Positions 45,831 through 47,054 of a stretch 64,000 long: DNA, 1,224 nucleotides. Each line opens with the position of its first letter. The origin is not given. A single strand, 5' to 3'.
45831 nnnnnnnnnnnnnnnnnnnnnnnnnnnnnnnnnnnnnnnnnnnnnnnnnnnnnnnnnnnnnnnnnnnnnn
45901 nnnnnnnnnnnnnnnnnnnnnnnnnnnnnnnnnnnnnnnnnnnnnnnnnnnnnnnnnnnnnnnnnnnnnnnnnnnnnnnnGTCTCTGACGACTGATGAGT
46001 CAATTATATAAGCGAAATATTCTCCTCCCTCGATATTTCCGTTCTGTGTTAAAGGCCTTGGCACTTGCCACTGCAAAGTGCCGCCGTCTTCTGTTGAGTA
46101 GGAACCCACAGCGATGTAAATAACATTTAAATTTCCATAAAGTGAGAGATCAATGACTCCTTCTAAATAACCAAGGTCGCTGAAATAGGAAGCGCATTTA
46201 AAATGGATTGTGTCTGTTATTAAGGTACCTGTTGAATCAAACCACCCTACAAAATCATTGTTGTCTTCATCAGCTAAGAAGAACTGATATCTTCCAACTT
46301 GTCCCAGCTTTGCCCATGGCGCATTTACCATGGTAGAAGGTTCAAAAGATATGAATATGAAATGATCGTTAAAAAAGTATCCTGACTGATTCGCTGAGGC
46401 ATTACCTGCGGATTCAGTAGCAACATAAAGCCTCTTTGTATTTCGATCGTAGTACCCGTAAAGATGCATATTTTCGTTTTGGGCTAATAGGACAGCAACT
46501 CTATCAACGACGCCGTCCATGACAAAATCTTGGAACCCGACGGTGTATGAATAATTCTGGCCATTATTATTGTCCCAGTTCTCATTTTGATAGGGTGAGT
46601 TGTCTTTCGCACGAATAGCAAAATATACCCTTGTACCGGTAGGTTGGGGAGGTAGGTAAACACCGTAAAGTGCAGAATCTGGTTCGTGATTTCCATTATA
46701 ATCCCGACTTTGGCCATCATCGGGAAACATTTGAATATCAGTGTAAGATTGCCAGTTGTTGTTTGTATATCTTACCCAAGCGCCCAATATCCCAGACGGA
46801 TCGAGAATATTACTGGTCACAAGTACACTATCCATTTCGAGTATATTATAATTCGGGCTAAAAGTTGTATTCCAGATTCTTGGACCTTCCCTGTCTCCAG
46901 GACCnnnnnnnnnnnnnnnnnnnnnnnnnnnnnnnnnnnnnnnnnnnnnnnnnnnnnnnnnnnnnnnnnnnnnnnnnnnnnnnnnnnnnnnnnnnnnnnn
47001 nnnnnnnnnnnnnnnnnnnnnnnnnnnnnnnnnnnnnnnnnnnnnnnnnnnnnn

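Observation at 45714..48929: Candidate secreted GH57-family glycoside hydrolase exported via a T9SS C-terminal domain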

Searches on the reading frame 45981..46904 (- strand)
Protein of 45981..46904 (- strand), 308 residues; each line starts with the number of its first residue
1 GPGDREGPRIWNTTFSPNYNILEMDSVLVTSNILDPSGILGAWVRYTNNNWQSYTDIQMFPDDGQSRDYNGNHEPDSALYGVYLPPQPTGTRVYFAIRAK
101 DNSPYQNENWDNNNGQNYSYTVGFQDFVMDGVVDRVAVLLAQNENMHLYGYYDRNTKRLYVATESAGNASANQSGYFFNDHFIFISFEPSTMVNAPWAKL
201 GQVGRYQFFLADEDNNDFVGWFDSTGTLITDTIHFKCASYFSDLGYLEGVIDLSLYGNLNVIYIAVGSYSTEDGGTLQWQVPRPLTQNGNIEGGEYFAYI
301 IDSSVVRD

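Call 49: find_homologous_proteins(query=window:45981-46904:-)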
Query seq(308 aa) (308 aa): 1 proteins with E <= 0.001 among 677 candidates.
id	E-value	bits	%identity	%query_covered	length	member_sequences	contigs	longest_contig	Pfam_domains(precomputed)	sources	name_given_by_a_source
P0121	1.3e-18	86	35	64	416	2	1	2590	-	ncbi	-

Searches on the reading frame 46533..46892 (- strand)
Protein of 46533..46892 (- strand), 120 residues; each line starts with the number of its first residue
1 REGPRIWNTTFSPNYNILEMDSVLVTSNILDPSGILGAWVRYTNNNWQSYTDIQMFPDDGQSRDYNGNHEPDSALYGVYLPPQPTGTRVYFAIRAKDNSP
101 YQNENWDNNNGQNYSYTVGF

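Call 59: search_solved_structures(query=A2, max_evalue=1)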
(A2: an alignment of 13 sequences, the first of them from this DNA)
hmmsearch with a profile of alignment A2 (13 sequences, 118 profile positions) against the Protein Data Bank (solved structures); distinct sequences matched with E-value up to 1: 6.
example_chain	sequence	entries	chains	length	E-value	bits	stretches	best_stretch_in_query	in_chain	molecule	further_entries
7qf7_A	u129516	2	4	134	8.2e-05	25.7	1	19-113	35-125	Protein phosphatase 1 regulatory subunit 3C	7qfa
7qm2_B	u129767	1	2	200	0.00011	25.2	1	19-113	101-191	Protein phosphatase 1 regulatory subunit 3C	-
2m83_A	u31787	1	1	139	0.0022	21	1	28-113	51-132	Protein phosphatase 1 regulatory subunit 3A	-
2eef_A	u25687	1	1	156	0.1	15.7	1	18-113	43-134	Protein phosphatase 1, regulatory (Inhibitor) subunit 3B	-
7f22_A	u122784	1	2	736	0.84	12.7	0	29-72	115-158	L-lactate oxidase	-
7f20_A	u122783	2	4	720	0.93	12.6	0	29-72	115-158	L-lactate oxidase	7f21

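Call 64: search_protein_families(library=pfam, alignment_id=A2, max_evalue=0.1)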
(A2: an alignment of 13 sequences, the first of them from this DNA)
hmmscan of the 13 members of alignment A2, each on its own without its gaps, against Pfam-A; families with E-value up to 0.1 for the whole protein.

A. member 1, seq(120 aa): 3 families
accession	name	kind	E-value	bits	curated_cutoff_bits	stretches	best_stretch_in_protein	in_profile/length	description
PF03370.18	CBM_21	-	1.5e-06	28.9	28.9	1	39-115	37-111/113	Carbohydrate/starch-binding module (family 21)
PF16760.10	CBM53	-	0.0018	18.9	27.6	1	38-58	13-33/57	Starch/carbohydrate-binding module (family 53)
PF03423.18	CBM_25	-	0.064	14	27.3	1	102-119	67-84/106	Carbohydrate binding domain (family 25)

B. families by the number of members that match (of 13 scanned): 8 families
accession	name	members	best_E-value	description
PF16760.10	CBM53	7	2e-05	Starch/carbohydrate-binding module (family 53)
PF03370.18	CBM_21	4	1.5e-06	Carbohydrate/starch-binding module (family 21)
PF03423.18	CBM_25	4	0.02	Carbohydrate binding domain (family 25)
PF17957.7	Big_7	3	0.0029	Bacterial Ig domain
PF19714.4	DUF6209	1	0.0028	Family of unknown function (DUF6209)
PF05451.16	Phytoreo_Pns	1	0.019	Phytoreovirus nonstructural protein Pns10/11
PF00686.25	CBM_20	1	0.054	Starch binding domain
PF17137.9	DUF5110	1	0.061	Domain of unknown function (DUF5110)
